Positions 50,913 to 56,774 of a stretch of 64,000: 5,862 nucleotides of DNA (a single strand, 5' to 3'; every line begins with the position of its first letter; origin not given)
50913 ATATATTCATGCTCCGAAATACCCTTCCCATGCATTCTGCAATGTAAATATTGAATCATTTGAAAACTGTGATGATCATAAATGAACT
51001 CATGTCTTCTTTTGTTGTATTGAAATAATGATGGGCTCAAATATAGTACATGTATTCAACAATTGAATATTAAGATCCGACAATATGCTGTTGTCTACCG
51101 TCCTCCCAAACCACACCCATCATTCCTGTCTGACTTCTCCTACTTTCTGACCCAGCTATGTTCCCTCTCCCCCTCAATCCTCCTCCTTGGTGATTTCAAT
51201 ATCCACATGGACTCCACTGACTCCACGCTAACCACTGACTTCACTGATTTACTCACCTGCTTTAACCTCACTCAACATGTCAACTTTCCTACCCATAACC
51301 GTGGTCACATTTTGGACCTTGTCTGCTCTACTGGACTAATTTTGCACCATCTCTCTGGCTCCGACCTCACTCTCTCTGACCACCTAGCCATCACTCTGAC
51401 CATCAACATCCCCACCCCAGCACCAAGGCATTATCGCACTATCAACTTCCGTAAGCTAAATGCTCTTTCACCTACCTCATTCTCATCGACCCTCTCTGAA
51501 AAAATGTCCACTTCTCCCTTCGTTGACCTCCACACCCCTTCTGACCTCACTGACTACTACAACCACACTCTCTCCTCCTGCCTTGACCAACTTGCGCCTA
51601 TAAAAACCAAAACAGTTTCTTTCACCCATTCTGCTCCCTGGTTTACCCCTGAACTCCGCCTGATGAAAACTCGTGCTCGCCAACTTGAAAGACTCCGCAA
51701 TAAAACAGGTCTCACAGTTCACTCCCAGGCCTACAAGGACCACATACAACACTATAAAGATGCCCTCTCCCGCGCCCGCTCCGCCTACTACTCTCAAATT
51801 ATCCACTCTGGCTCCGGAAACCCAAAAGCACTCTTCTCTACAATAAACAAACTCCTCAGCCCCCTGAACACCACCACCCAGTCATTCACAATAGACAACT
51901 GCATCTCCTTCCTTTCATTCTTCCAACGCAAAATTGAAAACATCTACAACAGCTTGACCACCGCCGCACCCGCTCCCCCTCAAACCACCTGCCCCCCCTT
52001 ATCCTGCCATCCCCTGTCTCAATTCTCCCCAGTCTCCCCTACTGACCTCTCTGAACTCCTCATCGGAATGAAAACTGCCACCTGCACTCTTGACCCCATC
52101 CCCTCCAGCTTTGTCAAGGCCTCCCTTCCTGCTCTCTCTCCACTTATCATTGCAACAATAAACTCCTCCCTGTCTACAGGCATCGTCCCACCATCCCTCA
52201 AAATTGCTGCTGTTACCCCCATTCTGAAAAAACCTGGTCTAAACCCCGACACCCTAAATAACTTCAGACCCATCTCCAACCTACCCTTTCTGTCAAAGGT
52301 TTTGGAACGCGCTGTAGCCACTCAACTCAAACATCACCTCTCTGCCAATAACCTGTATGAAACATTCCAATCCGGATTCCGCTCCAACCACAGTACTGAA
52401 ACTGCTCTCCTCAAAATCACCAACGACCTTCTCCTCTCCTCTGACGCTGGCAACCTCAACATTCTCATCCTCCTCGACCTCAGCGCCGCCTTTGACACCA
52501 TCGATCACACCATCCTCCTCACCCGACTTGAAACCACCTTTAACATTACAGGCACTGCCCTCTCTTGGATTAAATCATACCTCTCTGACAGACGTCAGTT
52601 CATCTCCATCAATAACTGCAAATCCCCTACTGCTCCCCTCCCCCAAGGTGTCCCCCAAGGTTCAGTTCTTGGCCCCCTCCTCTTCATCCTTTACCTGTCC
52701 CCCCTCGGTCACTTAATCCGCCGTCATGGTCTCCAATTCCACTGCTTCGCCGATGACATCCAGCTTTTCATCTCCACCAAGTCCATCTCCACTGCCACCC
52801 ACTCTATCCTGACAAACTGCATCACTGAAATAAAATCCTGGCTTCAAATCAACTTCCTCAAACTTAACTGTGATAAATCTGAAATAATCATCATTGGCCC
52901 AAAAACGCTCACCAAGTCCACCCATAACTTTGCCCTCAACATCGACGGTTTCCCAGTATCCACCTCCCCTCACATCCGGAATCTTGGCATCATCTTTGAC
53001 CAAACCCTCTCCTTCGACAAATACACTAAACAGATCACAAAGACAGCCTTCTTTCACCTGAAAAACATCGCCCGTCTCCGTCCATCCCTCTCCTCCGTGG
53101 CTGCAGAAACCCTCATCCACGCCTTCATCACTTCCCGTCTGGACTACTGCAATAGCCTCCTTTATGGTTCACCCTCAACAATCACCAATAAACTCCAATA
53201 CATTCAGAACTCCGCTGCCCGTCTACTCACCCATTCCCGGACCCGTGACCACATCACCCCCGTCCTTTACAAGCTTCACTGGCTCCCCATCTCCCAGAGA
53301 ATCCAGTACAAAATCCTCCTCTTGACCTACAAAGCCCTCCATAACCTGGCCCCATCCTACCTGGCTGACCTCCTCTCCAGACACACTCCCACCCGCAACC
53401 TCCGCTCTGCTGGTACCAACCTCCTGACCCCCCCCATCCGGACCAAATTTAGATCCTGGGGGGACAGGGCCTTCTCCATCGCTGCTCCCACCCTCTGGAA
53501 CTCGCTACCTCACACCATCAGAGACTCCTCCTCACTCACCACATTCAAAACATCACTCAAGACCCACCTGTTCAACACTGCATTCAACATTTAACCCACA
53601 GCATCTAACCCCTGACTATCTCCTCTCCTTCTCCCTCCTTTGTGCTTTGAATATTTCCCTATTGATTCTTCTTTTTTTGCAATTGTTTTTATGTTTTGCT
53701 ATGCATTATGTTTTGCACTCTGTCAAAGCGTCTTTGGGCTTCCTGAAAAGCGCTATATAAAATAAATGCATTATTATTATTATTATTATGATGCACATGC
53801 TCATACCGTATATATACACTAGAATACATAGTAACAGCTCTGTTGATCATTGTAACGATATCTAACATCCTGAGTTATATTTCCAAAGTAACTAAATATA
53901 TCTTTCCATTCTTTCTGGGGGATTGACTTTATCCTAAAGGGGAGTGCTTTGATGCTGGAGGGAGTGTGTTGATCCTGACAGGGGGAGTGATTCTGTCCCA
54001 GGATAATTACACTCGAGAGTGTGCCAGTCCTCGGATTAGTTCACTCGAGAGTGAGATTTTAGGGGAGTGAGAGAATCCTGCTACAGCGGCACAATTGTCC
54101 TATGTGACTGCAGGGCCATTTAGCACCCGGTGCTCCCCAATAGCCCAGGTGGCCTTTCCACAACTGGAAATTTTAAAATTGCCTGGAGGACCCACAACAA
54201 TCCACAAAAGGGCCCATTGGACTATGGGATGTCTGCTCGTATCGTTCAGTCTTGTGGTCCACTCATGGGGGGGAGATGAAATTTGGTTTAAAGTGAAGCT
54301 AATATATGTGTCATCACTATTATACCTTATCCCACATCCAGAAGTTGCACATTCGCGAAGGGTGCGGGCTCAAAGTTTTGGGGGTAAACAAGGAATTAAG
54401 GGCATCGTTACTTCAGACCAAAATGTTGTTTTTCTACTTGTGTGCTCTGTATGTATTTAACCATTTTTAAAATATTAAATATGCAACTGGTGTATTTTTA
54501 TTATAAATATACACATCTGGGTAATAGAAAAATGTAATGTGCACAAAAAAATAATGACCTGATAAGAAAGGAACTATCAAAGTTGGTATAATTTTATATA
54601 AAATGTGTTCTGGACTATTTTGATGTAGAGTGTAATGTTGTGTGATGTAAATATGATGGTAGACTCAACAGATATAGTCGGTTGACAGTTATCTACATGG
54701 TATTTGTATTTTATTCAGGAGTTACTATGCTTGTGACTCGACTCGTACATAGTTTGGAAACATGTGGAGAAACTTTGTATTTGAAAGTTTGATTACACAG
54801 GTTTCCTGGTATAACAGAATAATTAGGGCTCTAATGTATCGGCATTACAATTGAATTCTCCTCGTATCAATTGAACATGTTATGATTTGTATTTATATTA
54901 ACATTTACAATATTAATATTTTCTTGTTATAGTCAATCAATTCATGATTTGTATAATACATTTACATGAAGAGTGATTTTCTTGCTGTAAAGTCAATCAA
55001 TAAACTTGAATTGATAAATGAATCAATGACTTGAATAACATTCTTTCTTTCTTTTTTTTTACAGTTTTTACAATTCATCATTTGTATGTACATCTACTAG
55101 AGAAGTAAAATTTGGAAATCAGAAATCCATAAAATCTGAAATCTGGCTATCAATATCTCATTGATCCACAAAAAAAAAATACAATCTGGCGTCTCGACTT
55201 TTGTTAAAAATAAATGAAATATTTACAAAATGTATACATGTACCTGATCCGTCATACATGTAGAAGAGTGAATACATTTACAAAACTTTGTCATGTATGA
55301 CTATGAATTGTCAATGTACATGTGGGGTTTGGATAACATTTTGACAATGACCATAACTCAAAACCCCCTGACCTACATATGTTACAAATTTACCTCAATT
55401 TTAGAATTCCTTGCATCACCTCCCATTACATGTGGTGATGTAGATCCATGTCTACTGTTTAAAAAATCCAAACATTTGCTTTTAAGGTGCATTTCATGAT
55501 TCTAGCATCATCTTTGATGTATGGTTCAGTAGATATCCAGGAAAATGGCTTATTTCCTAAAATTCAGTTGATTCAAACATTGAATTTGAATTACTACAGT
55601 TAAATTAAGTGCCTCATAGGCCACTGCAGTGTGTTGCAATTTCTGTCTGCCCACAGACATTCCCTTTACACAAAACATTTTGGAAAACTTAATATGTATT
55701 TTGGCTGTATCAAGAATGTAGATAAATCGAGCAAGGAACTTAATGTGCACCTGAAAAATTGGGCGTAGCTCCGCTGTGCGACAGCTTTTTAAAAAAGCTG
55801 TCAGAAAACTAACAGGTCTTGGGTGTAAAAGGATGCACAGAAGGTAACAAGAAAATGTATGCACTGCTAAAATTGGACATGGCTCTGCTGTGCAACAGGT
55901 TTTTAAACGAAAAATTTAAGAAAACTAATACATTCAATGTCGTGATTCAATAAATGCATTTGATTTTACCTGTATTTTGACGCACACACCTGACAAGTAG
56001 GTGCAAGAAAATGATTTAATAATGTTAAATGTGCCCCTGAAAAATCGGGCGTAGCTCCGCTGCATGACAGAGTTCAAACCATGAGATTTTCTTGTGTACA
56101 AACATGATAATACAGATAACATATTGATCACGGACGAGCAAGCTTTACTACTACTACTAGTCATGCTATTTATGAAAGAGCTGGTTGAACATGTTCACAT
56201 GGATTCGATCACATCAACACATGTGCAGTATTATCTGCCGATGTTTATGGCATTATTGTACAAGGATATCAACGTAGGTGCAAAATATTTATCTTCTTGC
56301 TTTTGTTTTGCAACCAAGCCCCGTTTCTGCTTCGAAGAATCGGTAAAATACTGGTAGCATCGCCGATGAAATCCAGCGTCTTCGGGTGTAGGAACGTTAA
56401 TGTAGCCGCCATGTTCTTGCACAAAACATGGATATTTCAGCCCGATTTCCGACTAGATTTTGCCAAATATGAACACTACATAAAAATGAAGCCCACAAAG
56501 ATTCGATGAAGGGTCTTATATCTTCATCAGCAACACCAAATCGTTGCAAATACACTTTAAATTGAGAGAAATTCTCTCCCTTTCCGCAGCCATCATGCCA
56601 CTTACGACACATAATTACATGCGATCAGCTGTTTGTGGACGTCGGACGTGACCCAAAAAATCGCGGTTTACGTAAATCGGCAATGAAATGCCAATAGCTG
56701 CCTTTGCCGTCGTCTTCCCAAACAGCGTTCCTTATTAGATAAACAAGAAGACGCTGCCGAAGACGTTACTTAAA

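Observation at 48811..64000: Nested inverted-repeat superstructure with LINE insertions exactly at the inner arm boundaries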

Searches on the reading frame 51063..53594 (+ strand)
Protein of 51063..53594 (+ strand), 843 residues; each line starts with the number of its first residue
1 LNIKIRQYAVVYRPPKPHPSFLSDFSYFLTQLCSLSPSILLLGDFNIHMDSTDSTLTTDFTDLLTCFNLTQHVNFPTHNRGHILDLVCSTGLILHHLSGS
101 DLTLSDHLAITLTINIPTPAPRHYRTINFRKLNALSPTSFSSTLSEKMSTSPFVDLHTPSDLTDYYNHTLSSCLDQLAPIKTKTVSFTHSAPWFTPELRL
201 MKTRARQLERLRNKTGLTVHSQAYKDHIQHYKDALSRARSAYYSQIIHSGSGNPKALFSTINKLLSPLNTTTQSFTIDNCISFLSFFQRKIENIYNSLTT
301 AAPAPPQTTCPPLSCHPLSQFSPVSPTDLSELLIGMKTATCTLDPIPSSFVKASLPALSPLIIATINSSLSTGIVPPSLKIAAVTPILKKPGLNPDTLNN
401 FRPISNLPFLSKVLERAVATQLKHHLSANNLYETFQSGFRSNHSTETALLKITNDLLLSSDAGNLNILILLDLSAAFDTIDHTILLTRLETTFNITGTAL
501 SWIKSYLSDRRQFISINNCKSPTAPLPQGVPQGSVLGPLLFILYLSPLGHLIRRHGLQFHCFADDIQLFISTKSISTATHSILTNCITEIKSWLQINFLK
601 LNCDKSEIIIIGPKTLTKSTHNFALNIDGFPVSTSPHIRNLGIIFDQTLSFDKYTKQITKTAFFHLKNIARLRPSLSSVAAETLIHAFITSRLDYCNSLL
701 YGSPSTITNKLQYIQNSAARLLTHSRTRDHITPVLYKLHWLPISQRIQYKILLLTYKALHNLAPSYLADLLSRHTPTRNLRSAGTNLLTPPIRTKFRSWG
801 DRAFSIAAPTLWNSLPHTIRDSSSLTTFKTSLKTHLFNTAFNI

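Call 9: search_protein_families(library=pfam, proteins=[window:51063-53594:+], max_evalue=0.01)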
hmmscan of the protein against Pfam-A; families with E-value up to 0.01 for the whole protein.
window:51063-53594:+ (843 aa): 3 families
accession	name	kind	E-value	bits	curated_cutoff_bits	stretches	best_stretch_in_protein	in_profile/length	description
PF00078.32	RVT_1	-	9.8e-37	127.1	29.6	1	389-643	2-203/205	Reverse transcriptase (RNA-dependent DNA polymerase)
PF14529.12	Exo_endo_phos_2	-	1.8e-08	34.7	27.4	1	9-110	4-116/117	Endonuclease-reverse transcriptase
PF03372.29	Exo_endo_phos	-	9.6e-05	22.7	24.5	1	20-107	129-225/225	Endonuclease/Exonuclease/phosphatase family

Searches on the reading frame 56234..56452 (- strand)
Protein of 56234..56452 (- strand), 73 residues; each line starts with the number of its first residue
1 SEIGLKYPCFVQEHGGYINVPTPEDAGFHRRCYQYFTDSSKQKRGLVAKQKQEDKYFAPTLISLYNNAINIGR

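Call 40: find_homologous_proteins(query=window:56234-56452:-, max_evalue=0.001)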
Query window:56234-56452:-: no candidate shares three 5-residue words with the query. No homologue found.

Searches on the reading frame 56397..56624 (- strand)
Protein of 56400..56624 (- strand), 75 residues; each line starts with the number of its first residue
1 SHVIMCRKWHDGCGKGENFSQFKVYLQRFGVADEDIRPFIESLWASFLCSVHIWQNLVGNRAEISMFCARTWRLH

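Call 9: search_protein_families(library=pfam, proteins=[window:56397-56612:-], max_evalue=0.01)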
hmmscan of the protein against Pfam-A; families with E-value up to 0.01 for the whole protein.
window:56397-56612:- (71 aa): 0 families

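Call 43: search_protein_representatives(protein=window:56400-56624:-)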
Query: 75 residues. Proteins with E-value up to 0.001 (for the whole library): 4; up to 1e-10: 0; up to 1e-30: 0. The best 4 are listed.
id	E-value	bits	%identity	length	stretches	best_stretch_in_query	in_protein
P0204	2.0e-04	37.6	47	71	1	22-66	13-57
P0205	3.4e-04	36.9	43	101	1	16-65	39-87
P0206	5.7e-04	36.2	32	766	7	22-62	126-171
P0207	7.9e-04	35.8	47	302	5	55-74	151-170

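Call 45: find_encoding_contigs(protein=P0205, flank=5000, max_places=4)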
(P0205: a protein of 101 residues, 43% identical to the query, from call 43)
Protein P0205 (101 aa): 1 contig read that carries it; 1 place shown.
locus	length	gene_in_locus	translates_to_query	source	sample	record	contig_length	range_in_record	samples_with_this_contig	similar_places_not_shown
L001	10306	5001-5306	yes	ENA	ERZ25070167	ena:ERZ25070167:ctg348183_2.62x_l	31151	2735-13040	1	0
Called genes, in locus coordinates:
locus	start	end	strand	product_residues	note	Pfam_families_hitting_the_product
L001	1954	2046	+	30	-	-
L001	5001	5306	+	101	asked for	-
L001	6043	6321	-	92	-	-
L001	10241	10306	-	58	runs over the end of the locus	-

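Call 46: find_encoding_contigs(protein=P0204, flank=5000, max_places=4)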
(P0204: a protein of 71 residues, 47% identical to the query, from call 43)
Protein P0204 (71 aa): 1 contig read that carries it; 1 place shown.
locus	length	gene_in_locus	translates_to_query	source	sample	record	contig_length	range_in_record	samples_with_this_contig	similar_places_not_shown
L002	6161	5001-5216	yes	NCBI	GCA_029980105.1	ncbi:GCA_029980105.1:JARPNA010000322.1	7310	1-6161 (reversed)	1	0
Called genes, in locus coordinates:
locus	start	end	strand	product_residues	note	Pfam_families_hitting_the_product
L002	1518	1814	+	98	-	-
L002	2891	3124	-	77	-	-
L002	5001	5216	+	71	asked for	-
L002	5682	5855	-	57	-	-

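Call 52: find_encoding_contigs(protein=P0205, flank=10000, max_places=2)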
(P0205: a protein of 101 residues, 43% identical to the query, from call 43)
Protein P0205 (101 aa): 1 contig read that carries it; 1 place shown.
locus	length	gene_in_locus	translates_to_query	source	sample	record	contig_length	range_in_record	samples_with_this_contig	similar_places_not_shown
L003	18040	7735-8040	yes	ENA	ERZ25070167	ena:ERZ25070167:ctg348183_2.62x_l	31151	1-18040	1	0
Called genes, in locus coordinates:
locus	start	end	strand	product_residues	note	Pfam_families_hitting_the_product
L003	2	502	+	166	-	?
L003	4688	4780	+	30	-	-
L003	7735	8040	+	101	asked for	-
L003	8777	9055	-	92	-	-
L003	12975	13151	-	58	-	-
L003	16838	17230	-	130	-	-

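Call 53: find_encoding_contigs(protein=P0204, flank=10000, max_places=2)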
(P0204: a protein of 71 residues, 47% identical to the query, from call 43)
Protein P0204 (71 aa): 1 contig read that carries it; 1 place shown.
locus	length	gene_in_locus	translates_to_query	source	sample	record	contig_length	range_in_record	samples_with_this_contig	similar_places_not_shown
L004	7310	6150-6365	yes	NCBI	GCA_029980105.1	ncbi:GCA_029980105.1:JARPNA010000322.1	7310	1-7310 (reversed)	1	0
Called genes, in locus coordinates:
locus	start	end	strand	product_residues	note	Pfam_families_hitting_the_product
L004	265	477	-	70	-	-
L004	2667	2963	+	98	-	-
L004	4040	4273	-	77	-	-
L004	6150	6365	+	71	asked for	-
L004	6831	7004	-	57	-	-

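Call 64: list_cluster_members(proteins=[P0204, P0205, P0206])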
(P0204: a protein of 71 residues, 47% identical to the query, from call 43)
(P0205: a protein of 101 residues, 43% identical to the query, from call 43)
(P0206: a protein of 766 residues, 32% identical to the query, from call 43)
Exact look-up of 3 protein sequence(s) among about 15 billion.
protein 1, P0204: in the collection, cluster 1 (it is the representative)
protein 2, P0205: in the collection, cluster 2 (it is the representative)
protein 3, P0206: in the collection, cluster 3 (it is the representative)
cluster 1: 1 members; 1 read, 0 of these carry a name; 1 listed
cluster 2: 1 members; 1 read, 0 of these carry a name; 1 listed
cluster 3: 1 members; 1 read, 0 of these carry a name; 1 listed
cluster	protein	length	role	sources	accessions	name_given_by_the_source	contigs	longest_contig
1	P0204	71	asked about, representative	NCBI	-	-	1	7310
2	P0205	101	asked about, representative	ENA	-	-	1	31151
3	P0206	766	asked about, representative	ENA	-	-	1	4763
